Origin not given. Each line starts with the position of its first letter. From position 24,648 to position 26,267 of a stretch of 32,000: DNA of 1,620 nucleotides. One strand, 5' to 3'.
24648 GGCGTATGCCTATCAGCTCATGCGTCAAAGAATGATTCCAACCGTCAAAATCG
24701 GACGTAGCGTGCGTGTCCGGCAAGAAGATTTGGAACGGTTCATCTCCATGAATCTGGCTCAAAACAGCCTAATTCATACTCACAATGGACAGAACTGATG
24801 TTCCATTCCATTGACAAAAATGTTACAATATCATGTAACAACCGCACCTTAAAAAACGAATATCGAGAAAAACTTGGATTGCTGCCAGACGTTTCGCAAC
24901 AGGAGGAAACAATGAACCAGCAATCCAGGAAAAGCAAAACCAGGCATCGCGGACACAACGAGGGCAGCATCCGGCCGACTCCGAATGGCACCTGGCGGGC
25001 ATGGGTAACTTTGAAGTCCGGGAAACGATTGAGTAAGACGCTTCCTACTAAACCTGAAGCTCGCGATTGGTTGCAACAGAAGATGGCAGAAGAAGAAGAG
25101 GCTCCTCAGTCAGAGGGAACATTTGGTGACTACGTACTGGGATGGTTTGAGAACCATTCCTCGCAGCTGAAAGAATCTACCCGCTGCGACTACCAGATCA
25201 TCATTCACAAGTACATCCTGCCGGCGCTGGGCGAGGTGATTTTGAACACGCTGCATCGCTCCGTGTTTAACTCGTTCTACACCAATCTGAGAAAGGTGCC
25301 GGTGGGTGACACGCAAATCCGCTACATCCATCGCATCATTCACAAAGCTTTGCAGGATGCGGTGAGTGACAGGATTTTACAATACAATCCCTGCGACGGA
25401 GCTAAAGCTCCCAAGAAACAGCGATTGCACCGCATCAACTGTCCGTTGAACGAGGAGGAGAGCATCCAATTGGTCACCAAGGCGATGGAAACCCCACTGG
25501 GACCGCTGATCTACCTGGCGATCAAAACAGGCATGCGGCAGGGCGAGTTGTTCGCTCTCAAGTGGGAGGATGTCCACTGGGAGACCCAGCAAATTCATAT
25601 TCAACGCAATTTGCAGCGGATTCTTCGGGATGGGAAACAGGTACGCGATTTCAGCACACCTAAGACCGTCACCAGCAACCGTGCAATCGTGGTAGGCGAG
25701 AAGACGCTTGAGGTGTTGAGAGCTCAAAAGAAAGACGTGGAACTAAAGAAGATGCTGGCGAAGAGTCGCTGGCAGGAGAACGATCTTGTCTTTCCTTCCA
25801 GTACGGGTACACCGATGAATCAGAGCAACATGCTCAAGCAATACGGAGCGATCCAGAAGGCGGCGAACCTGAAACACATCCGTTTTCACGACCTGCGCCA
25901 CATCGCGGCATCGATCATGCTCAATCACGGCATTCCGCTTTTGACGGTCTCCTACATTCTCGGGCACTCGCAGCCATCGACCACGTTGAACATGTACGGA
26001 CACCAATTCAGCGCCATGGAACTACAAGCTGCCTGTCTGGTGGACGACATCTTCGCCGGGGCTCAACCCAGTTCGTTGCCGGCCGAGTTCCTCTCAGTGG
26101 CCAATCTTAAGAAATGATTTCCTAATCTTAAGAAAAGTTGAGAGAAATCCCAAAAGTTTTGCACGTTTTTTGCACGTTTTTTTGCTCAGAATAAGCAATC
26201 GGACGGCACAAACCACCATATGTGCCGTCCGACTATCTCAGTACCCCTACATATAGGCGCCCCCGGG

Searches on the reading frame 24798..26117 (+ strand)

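Call 22: search_protein_families(library=pfam, proteins=[window:24798-26117:+], max_evalue=0.001)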
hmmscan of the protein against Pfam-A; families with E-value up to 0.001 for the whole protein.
window:24798-26117:+ (439 aa): 2 families
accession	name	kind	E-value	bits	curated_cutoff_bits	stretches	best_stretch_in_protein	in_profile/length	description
PF00589.27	Phage_integrase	-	7e-30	104.5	27.1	1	221-404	18-169/172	Phage integrase family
PF14659.12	Phage_int_SAM_3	-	1.5e-09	38.4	22.6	1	108-161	1-54/58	Phage integrase, N-terminal SAM-like domain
